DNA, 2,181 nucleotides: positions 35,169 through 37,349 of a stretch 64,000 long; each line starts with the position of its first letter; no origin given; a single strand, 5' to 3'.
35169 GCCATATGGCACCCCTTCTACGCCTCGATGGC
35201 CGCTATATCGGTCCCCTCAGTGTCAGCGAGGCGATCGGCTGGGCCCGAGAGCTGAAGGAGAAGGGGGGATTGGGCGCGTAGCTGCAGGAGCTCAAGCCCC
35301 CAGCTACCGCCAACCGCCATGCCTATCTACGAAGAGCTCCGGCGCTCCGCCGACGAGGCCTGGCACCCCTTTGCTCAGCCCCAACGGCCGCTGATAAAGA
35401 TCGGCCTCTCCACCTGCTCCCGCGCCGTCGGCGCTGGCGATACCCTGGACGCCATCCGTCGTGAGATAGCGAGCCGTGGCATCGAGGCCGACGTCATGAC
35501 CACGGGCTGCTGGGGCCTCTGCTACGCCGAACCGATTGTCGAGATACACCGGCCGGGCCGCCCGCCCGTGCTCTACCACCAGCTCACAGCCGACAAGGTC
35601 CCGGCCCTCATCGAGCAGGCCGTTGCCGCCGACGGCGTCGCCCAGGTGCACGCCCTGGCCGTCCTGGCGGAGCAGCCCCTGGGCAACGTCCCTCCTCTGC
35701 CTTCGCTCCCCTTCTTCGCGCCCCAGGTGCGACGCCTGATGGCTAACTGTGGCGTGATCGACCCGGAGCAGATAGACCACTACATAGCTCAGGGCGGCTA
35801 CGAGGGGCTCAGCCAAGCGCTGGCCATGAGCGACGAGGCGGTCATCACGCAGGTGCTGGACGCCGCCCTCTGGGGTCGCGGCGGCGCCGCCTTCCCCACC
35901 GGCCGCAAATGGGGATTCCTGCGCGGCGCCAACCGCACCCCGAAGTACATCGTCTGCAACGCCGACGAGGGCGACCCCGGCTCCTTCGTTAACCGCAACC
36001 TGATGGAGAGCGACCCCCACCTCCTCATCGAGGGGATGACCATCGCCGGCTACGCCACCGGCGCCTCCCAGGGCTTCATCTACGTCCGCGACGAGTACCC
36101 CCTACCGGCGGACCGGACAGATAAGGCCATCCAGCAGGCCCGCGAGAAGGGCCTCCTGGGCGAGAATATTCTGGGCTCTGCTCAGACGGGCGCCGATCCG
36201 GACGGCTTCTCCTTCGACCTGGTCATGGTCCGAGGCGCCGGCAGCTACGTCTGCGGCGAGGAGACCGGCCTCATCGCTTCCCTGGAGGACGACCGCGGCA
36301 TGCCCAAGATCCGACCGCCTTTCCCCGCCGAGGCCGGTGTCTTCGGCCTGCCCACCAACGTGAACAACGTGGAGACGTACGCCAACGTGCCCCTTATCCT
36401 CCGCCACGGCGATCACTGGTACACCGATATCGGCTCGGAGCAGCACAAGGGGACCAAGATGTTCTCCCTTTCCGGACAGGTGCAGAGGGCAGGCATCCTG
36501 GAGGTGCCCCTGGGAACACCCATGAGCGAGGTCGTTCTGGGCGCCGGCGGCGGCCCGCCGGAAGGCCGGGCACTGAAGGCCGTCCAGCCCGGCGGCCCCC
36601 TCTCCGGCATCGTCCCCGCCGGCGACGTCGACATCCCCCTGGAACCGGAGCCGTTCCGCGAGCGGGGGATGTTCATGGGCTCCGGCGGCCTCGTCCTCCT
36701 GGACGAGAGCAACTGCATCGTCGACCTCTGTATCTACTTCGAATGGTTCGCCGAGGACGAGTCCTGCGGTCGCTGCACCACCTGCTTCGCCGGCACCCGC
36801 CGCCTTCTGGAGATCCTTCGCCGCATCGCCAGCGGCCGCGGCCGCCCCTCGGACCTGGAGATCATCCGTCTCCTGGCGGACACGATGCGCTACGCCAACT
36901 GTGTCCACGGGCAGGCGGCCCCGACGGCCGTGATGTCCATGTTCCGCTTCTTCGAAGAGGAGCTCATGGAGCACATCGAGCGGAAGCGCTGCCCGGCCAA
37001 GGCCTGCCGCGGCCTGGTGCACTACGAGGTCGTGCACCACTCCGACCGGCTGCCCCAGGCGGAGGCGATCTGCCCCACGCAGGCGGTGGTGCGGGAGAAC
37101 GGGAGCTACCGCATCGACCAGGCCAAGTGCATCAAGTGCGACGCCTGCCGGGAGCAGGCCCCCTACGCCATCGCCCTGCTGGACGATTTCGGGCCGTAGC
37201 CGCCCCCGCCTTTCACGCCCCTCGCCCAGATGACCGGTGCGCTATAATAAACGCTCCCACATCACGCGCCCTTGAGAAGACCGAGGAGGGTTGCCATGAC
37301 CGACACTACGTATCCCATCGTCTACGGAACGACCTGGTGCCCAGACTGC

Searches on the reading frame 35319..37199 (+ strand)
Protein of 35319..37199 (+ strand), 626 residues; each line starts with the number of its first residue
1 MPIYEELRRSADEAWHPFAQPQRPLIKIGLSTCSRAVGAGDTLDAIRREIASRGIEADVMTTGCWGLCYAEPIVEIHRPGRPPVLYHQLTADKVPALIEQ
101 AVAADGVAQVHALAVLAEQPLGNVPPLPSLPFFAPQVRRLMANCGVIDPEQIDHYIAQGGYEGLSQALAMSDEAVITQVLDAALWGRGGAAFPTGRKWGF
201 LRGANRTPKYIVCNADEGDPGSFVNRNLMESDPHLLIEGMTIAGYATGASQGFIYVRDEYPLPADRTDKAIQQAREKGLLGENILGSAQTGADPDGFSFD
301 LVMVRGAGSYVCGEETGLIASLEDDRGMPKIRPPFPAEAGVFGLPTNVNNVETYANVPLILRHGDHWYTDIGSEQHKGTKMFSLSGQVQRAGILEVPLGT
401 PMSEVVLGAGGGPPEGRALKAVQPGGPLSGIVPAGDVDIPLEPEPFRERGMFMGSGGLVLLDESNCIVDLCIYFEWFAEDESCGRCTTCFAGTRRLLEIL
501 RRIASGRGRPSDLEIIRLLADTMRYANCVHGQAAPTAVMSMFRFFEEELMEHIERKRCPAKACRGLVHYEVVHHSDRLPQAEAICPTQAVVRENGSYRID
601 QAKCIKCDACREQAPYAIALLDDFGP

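Call 3: search_protein_families(library=pfam, proteins=[window:35319-37199:+], max_evalue=0.01)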
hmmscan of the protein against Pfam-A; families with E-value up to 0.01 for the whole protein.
window:35319-37199:+ (626 aa): 4 families
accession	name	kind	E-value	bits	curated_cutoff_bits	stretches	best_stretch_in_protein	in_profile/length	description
PF01512.22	Complex1_51K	-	1.6e-42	145.4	31.2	1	180-358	2-149/150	Nuo51 FMN-binding domain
PF10589.14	NADH_4Fe-4S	-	2e-21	76.1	23.5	1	473-552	5-85/85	NADH-ubiquinone oxidoreductase-F iron-sulfur binding region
PF10531.15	SLBB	-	1.3e-07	31.8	27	1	382-431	2-54/55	SLBB domain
PF22461.2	SLBB_2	-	0.0061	17.1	27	0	381-427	2-49/79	SLBB domain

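Call 4: search_protein_families(library=ncbifam, proteins=[window:35319-37199:+], max_evalue=0.001)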
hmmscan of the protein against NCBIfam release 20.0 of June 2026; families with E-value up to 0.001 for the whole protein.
window:35319-37199:+ (626 aa): 15 families
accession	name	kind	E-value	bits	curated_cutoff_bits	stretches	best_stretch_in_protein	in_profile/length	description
TIGR01959.1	nuoF_fam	equivalog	1.3e-128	429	558.65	1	148-553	10-410/410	NADH-quinone oxidoreductase subunit NuoF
NF008436.0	PRK11278.1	equivalog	3.5e-98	329.4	749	1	149-566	24-439/448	NADH-quinone oxidoreductase subunit NuoF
NF010120.0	PRK13596.1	equivalog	5.2e-97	325.1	389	1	141-558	9-422/433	NADH-quinone oxidoreductase subunit NuoF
TIGR01945.1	rnfC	subfamily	2.4e-10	39.5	245.95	1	140-271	92-218/435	RnfABCDGE type electron transport complex subunit C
NF003454.1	PRK05035.1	equivalog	2.1e-09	36.5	345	1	140-274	94-222/556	electron transport complex subunit RsxC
TIGR04481.1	PR_assoc_PrdC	equivalog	7.2e-07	28.3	490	1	172-259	73-156/425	proline reductase-associated electron transfer protein PrdC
NF058577.1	FdxA_fam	equivalog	1.3e-05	25.3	65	1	582-615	16-49/52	4Fe-4S ferredoxin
TIGR04105.1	FeFe_hydrog_B1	subfamily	3.8e-05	22.5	450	1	583-617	123-203/462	monomeric [FeFe] hydrogenase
NF041612.1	fdxn_Clost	equivalog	4.8e-05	23.9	150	1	41-105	31-94/102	2Fe-2S ferredoxin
NF007382.0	PRK09898.1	equivalog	5.9e-05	22.7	213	1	578-622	128-174/208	ferredoxin-like protein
NF045874.1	Vhu_polyferre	exception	9e-05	21.4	600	1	557-623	18-80/381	F420-non-reducing hydrogenase associated-polyferredoxin VhuB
NF009408.0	PRK12769.1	equivalog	0.00059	18.1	1003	1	571-617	55-100/659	formate-dependent uric acid utilization protein AegA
TIGR02951.1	DMSO_dmsB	equivalog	0.00064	19.8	214.1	1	579-618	70-111/161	DMSO/selenate family reductase complex B subunit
NF007658.0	PRK10330.1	equivalog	0.00073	19.1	260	0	582-617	67-102/181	electron transport protein HydN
TIGR03294.1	FrhG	equivalog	0.00088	19.1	245.5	1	560-617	159-218/228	coenzyme F420 hydrogenase subunit gamma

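Call 15: find_related_loci(query=window:35319-37199:+, collection=genome_contigs, flank=8000)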
Query window:35319-37199:+ (626 aa) in genome_contigs; peptide patterns used: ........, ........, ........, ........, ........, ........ (x = any residue, [..] = any of these).
600 stretches matched a pattern (row limit reached: there are more); 599 encode a relative of the query (tblastn E <= 1e-3); the best 80 are kept; 80 distinct loci.
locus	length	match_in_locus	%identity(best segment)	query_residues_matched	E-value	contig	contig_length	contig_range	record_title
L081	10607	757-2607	71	1-626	0e+0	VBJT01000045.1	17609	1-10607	MAG: Chloroflexi bacterium isolate CF_163 14_1009_09_30cm_scaffold_3675, whole genome shotgun sequence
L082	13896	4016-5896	60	4-624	0e+0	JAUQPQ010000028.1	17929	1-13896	MAG: Chloroflexota bacterium isolate JZ-1.bins.128.201901 NODE_2450_length_17929_cov_4.921076, whole genome shotgun sequ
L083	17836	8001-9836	60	1-621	0e+0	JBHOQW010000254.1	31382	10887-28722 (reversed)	MAG: Dehalococcoidia bacterium isolate A0_35 coassembly_Ak141_538839, whole genome shotgun sequence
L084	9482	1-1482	62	124-624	0e+0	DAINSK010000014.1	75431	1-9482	MAG TPA_asm: Chloroflexota bacterium isolate CTOTU41451 NODE_191_length_75431_cov_16.512643, whole genome shotgun sequen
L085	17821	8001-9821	44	4-615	1e-179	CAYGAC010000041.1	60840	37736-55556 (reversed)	MAG TPA_asm: uncultured Thermoplasmatales archaeon isolate ERP108616_co1_401 genome assembly, contig: k119_1538469, whol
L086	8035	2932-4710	43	3-610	4e-166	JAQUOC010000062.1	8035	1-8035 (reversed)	MAG: Dehalococcoidales bacterium isolate STD1_192 NODE_28614_length_8035_cov_4.288821_Sandtown_D1, whole genome shotgun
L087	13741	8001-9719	43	28-617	1e-163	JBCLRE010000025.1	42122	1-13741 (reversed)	Anaerovoracaceae bacterium 42-11 voucher GPTB0096 scaffold25, whole genome shotgun sequence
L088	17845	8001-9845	42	1-621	3e-163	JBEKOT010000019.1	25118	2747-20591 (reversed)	MAG: Syntrophorhabdales bacterium isolate SPRUCE 447 SPRUCE_447_19, whole genome shotgun sequence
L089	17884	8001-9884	41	4-624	6e-163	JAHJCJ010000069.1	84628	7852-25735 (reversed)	MAG: Candidatus Omnitrophota bacterium isolate Modern_marine.mb.300 Modern_marine.mb.300_k141_1227165, whole genome shot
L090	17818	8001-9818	42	4-615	5e-160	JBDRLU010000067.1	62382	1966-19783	MAG: Chloroflexota bacterium isolate MEGAHIT-group-1.796 k141_8762943, whole genome shotgun sequence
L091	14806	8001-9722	44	32-622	6e-159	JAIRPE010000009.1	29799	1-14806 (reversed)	MAG: Eubacteriales Family XIII. Incertae Sedis bacterium isolate Cf509_bin24 k119_1363914, whole genome shotgun sequence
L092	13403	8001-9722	42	26-616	2e-158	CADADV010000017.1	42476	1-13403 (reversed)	MAG: uncultured Clostridiales bacterium isolate RUG13204 genome assembly, contig: RUG13204_asm_17, whole genome shotgun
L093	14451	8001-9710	43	28-612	6e-158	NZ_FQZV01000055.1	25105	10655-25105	Geosporobacter subterraneus DSM 17957, whole genome shotgun sequence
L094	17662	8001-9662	44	21-567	6e-158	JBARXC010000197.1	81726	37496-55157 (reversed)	MAG: bacterium isolate MFD12922_ilm_asm_bin33 k127_156962, whole genome shotgun sequence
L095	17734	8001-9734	42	28-622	1e-157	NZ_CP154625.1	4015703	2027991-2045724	Terrisporobacter vanillatitrophus strain COM chromosome, complete genome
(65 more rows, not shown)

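Call 21: find_related_loci(query=window:35319-37199:+, collection=metagenome_contigs, flank=8000)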
Query window:35319-37199:+ (626 aa) in metagenome_contigs; peptide patterns used: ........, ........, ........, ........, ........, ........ (x = any residue, [..] = any of these).
600 stretches matched a pattern (row limit reached: there are more); 598 encode a relative of the query (tblastn E <= 1e-3); the best 80 are kept; 80 distinct loci.
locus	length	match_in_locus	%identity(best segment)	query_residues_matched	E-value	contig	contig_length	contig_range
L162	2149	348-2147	76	1-606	0e+0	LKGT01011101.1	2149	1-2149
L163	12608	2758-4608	71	1-626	0e+0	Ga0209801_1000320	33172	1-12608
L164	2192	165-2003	66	4-624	0e+0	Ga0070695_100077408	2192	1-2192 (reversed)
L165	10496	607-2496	63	1-624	0e+0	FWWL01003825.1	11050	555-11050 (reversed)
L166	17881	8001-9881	62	4-624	0e+0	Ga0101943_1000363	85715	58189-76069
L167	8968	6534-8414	62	4-624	0e+0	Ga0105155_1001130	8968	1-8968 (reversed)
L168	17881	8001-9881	60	4-624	0e+0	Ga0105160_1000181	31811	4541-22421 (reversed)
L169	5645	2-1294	82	188-626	0e+0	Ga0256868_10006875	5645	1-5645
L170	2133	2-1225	81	211-626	0e+0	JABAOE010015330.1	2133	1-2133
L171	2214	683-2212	59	1-520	0e+0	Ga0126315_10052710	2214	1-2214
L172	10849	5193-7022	46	4-614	6e-180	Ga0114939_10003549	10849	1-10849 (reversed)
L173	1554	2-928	85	318-626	0e+0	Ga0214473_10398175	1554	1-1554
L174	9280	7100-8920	45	4-615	2e-173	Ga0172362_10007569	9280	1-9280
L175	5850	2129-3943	44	4-615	1e-174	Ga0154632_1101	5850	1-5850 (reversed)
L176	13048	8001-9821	43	4-615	3e-172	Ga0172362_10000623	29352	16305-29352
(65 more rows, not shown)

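Call 31: search_solved_structures(query=window:35319-37199:+, max_evalue=1e-30, show_alignments=3)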
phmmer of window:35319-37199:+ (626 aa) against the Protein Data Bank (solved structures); distinct sequences matched with E-value up to 1e-30: 61 (the best 60 are shown).
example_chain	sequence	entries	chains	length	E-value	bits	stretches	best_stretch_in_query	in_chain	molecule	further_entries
9bov_B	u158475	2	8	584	6.3e-168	563.3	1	26-612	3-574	NADH dehydrogenase (Quinone)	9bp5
9n5u_B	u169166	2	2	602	2.9e-164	551.2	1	25-616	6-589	NfnB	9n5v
7t2r_B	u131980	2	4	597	2.6e-157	528.2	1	32-617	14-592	NiFe hydrogenase subunit B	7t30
8oh5_B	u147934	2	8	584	3e-157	528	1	26-611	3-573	NAD-reducing hydrogenase subunit HoxF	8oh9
7q4v_B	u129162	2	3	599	8.5e-155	519.9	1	38-617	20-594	Iron hydrogenase HydB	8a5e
8a6t_B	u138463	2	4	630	3.9e-143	481.4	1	55-616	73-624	Electron bifurcating hydrogenase subunit HydB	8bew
7q4w_B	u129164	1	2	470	7.1e-138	464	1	152-617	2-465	Iron hydrogenase HydB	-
7p5h_B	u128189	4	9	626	9e-134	450.4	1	59-617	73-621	Fe-hydrogenase, subunit beta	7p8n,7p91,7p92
9mqx_B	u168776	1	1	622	1.7e-131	442.9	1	24-615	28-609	NADH:ubiquinone oxidoreductase, NADH-binding (51 kD) subunit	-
6vw7_B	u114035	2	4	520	5.1e-110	371.9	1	32-548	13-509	NAD-dependent formate dehydrogenase beta subunit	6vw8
2fug_1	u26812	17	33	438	4.9e-98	332.4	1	138-557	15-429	NADH-quinone oxidoreductase chain 1 | NADH-QUINONE OXIDOREDUCTASE SUBUNIT 1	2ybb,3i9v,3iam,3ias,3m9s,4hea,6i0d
9wxb_C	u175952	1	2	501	5e-97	329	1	32-548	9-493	Formate dehydrogenase beta subunit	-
6hl2_B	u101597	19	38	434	4.2e-92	312.7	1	149-552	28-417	NADH-quinone oxidoreductase subunit F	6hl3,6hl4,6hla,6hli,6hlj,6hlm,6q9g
6tg9_B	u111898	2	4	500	4.9e-92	312.5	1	32-547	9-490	Formate dehydrogenase subunit beta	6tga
7q5y_C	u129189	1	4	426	7e-92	312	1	149-549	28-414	NADH-quinone oxidoreductase subunit F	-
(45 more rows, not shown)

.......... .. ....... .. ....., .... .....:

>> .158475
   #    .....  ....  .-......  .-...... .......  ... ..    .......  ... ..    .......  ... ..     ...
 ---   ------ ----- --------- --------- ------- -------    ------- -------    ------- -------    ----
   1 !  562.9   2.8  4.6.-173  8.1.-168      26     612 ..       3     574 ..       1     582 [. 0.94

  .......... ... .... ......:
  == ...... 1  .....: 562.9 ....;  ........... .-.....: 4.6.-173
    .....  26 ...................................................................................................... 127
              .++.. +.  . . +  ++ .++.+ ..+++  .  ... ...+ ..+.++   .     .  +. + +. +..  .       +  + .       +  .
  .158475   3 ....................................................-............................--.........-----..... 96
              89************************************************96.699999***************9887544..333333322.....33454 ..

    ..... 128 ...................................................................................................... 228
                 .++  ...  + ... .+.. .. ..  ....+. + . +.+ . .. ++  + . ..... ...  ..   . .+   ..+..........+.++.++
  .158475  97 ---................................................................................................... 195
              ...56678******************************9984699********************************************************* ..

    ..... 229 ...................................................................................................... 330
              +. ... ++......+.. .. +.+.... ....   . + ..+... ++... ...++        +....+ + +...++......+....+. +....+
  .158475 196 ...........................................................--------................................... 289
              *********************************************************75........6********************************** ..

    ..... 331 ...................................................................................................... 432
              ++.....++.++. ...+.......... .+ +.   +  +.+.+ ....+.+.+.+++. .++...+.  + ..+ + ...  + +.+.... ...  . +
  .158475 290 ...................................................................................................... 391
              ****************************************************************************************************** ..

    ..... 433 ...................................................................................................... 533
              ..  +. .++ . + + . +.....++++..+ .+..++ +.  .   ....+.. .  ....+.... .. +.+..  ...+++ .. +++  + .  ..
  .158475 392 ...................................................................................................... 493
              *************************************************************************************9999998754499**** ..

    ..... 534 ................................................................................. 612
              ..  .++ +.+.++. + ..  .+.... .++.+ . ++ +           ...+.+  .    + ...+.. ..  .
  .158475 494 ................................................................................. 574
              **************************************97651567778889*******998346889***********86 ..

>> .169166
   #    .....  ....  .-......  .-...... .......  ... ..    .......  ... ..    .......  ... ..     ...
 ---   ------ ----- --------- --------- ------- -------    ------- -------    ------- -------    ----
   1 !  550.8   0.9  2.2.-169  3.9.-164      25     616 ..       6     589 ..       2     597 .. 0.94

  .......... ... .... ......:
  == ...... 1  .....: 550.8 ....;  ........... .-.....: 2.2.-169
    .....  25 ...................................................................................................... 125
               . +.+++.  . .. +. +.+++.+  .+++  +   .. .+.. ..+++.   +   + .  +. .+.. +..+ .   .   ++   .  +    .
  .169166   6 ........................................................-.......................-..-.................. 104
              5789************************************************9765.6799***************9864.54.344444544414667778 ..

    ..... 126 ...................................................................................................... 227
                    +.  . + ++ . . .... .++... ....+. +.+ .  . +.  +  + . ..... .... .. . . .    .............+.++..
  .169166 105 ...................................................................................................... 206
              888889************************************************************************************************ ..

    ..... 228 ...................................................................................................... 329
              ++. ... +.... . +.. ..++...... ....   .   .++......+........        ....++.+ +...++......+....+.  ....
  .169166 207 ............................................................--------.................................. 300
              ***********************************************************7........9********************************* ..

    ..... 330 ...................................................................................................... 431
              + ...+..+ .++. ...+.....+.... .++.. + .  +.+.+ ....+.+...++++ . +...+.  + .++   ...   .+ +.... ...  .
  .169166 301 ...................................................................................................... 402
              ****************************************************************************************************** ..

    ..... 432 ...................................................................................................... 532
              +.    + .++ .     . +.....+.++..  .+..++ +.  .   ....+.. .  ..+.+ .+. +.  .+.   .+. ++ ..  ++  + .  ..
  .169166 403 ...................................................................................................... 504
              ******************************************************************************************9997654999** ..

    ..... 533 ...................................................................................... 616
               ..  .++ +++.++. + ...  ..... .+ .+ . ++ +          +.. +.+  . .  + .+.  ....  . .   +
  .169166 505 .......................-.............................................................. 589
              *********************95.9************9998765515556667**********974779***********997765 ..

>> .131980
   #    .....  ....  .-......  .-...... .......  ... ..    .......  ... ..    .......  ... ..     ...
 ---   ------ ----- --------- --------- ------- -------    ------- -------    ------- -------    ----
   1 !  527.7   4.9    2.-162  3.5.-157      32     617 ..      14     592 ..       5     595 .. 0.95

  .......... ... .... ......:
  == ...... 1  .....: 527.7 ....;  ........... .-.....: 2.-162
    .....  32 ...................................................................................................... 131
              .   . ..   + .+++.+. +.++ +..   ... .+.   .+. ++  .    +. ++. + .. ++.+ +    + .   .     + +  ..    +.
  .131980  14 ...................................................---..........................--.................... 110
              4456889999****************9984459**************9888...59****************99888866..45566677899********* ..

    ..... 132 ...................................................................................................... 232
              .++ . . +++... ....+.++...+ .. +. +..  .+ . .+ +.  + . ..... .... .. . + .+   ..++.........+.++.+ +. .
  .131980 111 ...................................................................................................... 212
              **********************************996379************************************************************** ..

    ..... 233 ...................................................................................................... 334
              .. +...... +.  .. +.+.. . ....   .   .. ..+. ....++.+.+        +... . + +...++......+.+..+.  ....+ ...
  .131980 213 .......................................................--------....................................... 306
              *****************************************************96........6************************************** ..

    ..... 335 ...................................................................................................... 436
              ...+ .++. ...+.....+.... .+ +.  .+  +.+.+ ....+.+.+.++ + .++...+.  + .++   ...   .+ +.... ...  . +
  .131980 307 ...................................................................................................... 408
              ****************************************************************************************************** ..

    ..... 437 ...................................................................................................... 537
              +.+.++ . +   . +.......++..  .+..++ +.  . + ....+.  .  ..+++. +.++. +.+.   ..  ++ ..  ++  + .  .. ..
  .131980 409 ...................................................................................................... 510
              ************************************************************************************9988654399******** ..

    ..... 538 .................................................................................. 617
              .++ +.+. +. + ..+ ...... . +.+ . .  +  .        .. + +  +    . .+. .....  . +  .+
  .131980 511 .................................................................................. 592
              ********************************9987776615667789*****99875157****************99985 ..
